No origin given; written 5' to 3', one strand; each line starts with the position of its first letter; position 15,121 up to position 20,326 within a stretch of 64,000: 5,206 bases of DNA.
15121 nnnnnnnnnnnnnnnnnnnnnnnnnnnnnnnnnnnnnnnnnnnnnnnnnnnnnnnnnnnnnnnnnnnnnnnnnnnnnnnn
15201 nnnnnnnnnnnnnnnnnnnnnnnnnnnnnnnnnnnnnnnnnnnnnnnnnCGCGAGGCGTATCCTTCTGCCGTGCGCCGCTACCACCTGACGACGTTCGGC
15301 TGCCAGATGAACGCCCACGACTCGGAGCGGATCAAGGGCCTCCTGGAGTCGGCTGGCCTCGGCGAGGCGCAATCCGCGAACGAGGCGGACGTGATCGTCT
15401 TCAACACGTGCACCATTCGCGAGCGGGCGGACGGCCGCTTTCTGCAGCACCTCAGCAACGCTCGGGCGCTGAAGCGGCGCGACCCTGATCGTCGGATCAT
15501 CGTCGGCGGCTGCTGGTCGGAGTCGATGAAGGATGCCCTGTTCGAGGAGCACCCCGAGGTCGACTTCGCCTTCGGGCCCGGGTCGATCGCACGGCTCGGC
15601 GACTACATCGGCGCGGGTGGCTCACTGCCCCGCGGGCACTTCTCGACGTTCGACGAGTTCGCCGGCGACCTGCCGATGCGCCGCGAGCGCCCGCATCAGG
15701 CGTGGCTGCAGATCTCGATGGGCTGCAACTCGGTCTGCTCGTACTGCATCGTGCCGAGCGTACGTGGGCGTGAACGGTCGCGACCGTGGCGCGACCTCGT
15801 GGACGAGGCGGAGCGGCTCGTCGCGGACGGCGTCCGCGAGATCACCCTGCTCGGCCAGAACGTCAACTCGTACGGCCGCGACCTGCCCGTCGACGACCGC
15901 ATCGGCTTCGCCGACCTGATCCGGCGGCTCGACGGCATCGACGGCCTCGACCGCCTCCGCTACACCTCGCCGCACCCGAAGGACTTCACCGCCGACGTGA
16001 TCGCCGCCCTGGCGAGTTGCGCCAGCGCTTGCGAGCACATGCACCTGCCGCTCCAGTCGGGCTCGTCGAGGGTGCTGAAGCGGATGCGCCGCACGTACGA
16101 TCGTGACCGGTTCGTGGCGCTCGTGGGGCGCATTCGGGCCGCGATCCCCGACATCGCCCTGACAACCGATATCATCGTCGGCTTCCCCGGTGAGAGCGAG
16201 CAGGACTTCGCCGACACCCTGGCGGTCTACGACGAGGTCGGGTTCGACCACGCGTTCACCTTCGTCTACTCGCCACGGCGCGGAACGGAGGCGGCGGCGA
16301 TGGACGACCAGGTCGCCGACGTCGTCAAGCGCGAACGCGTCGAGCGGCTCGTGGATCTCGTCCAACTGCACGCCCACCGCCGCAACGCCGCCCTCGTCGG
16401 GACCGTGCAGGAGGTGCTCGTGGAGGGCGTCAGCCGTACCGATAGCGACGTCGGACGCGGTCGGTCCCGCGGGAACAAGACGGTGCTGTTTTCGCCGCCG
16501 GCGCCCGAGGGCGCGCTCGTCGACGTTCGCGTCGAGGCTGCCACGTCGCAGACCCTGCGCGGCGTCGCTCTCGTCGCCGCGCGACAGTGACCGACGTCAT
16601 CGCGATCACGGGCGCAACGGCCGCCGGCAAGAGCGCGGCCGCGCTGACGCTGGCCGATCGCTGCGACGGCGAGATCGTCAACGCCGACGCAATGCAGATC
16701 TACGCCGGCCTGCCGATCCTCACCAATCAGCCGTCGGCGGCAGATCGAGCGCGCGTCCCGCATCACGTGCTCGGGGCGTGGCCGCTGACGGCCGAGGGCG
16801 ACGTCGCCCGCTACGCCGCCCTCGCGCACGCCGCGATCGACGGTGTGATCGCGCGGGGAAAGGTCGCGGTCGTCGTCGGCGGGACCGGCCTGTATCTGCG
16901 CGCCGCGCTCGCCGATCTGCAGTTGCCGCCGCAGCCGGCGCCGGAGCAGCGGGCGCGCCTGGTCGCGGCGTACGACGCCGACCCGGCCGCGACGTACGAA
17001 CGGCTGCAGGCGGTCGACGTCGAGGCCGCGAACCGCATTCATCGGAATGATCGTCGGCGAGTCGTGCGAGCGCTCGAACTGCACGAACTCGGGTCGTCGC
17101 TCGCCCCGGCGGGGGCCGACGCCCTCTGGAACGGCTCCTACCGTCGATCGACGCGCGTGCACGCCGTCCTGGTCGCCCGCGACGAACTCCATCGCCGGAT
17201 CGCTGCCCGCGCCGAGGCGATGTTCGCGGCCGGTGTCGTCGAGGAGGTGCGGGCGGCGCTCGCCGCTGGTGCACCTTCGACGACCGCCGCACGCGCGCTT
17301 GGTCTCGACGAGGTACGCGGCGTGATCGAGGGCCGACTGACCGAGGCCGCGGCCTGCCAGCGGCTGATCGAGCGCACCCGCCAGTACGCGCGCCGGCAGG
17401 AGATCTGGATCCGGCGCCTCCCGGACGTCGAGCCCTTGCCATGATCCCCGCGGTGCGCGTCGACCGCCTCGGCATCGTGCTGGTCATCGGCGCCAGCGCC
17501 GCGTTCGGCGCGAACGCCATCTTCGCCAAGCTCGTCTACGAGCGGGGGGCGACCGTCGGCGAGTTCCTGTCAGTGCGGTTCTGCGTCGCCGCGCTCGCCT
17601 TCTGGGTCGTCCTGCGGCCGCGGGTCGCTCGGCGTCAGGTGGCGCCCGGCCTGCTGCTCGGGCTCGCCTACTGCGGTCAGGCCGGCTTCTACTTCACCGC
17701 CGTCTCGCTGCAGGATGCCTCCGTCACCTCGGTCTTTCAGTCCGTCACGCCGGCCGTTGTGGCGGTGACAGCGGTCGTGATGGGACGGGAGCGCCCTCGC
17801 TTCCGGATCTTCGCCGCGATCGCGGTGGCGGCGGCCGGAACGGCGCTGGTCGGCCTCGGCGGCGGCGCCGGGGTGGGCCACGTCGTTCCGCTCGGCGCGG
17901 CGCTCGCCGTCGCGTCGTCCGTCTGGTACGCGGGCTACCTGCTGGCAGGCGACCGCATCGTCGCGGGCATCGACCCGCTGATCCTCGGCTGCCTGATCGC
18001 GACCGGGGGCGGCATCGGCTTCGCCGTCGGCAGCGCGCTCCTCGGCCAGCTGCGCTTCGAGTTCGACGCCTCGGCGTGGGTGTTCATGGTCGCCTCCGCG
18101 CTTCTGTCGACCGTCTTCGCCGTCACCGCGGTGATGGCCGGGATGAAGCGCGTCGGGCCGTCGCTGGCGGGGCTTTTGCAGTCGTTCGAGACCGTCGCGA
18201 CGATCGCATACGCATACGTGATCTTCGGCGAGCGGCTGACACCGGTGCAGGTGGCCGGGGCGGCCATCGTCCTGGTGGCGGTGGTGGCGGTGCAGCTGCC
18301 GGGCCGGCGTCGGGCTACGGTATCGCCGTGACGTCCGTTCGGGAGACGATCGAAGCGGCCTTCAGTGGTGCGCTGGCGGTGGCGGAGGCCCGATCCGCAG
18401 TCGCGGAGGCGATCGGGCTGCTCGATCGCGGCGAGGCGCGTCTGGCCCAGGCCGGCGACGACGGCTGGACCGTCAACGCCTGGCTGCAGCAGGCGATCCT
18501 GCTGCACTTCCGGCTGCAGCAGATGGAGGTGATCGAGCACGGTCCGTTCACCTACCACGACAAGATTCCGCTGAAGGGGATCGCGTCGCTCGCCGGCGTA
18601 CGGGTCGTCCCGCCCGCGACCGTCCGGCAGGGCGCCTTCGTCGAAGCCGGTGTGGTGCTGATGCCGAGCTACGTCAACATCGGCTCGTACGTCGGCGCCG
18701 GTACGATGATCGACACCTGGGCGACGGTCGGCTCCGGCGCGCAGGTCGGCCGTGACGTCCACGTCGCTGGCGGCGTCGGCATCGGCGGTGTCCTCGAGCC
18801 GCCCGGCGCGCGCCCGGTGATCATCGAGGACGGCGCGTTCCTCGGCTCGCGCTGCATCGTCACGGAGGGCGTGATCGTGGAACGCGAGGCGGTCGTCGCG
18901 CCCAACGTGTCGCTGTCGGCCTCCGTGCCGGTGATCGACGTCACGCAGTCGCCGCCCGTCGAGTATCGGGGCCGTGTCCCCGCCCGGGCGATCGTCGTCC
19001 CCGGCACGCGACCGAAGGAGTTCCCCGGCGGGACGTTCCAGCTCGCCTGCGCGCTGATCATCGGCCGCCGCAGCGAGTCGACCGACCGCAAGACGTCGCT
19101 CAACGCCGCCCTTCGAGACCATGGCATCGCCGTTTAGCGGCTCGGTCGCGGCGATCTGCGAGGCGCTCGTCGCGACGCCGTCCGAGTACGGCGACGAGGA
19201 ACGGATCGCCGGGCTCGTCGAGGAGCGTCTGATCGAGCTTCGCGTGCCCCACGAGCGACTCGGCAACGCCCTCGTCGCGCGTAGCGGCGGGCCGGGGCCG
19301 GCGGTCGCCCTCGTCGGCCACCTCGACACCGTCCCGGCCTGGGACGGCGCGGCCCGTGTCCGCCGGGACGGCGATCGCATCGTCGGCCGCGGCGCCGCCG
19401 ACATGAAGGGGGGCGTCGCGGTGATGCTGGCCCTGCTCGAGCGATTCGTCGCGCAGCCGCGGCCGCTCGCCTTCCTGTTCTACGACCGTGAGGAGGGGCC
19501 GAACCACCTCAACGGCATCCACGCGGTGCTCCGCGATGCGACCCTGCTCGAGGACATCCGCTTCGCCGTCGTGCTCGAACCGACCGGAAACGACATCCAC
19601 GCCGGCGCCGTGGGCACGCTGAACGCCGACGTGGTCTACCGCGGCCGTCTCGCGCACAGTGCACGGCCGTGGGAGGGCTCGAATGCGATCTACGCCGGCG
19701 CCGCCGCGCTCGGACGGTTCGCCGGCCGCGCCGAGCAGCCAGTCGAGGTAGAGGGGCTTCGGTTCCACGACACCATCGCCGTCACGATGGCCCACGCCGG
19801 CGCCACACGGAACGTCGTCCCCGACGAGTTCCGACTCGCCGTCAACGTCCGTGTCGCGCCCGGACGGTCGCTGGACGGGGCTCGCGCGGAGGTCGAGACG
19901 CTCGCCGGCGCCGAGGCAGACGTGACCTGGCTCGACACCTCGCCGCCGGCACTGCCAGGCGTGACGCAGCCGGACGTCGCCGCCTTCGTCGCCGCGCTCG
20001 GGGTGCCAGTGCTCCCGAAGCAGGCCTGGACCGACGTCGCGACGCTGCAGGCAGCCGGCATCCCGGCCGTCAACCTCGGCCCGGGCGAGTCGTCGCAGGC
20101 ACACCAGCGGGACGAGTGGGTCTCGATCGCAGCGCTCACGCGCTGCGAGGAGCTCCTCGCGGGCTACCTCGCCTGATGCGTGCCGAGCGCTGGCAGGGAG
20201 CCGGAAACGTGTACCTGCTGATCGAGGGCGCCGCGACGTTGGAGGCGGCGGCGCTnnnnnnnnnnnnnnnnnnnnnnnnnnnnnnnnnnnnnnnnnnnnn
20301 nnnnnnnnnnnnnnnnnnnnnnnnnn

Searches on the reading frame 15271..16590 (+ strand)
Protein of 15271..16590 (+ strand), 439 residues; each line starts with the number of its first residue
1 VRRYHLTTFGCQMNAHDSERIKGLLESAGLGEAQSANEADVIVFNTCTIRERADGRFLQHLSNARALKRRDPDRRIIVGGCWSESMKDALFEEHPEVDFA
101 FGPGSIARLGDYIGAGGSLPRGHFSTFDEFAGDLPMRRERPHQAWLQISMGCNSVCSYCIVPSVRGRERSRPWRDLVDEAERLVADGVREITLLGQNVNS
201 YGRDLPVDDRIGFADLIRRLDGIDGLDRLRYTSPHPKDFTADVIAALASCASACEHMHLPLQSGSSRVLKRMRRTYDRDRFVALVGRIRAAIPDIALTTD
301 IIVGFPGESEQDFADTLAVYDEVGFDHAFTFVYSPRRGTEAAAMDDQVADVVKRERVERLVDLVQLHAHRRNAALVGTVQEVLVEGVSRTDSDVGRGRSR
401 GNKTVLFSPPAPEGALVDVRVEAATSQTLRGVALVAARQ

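Call 8: search_protein_families(library=pfam, proteins=[window:15271-16590:+], max_evalue=0.001)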
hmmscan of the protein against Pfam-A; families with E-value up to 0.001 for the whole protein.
window:15271-16590:+ (439 aa): 3 families
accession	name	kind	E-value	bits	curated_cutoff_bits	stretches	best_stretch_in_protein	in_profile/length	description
PF00919.26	UPF0004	-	2.2e-27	95.4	27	1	3-102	1-98/98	Uncharacterized protein family UPF0004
PF04055.27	Radical_SAM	-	4.4e-26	92.5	29.5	1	148-317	3-163/166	Radical SAM superfamily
PF01938.26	TRAM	-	3.5e-08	33.6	21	1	375-434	3-61/61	TRAM domain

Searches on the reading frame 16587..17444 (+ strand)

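Call 8: search_protein_families(library=pfam, proteins=[window:16587-17444:+], max_evalue=0.001)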
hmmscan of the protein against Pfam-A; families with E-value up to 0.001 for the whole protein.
window:16587-17444:+ (285 aa): 2 families
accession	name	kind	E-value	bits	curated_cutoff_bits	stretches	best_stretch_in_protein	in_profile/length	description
PF01715.23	IPPT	-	9.1e-63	212.6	23.6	1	37-277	1-242/243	IPP transferase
PF01745.22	IPT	-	0.0003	20.7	20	0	3-50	2-49/233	Isopentenyl transferase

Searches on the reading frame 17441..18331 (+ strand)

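Call 8: search_protein_families(library=pfam, proteins=[window:17441-18331:+], max_evalue=0.001)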
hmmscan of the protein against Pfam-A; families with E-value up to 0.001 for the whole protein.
window:17441-18331:+ (296 aa): 1 family
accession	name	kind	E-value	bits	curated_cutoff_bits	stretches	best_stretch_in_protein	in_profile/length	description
PF00892.27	EamA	-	9.4e-28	97.6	28.2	2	151-283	2-132/135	EamA-like transporter family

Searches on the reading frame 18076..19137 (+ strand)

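Call 8: search_protein_families(library=pfam, proteins=[window:18076-19137:+], max_evalue=0.001)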
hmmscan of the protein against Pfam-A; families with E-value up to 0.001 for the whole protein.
window:18076-19137:+ (353 aa): 3 families
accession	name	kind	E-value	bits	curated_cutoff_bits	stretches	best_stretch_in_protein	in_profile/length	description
PF14805.11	THDPS_N_2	-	5e-15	55.9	25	1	89-147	3-67/67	Tetrahydrodipicolinate N-succinyltransferase N-terminal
PF00132.30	Hexapep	-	8.4e-13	47.9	27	2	204-238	2-36/36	Bacterial transferase hexapeptide (six repeats)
PF14602.12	Hexapep_2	-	7.9e-11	41.9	27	1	247-282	1-34/34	Hexapeptide repeat of succinyl-transferase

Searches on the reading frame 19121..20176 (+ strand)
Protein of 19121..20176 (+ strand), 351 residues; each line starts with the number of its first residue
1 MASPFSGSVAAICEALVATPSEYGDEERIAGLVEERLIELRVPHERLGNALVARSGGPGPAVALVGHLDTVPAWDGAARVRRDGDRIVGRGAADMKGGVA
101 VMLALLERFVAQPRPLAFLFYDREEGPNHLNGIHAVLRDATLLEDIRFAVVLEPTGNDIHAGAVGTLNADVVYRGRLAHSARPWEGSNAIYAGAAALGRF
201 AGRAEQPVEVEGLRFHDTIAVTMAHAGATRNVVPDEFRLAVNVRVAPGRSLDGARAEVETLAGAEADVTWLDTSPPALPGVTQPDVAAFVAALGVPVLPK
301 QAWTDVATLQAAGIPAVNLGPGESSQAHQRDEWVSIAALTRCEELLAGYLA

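Call 8: search_protein_families(library=pfam, proteins=[window:19121-20176:+], max_evalue=0.001)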
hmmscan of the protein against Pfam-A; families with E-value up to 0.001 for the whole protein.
window:19121-20176:+ (351 aa): 3 families
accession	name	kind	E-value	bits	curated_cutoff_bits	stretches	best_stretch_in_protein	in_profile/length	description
PF01546.33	Peptidase_M20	-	1.6e-26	93.9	24.6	1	63-350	1-204/206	Peptidase family M20/M25/M40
PF07687.19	M20_dimer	-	6.9e-12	45.7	21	1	165-266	5-103/107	Peptidase dimerisation domain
PF04389.22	Peptidase_M28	-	7.1e-08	32.8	21.3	1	60-157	13-97/193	Peptidase family M28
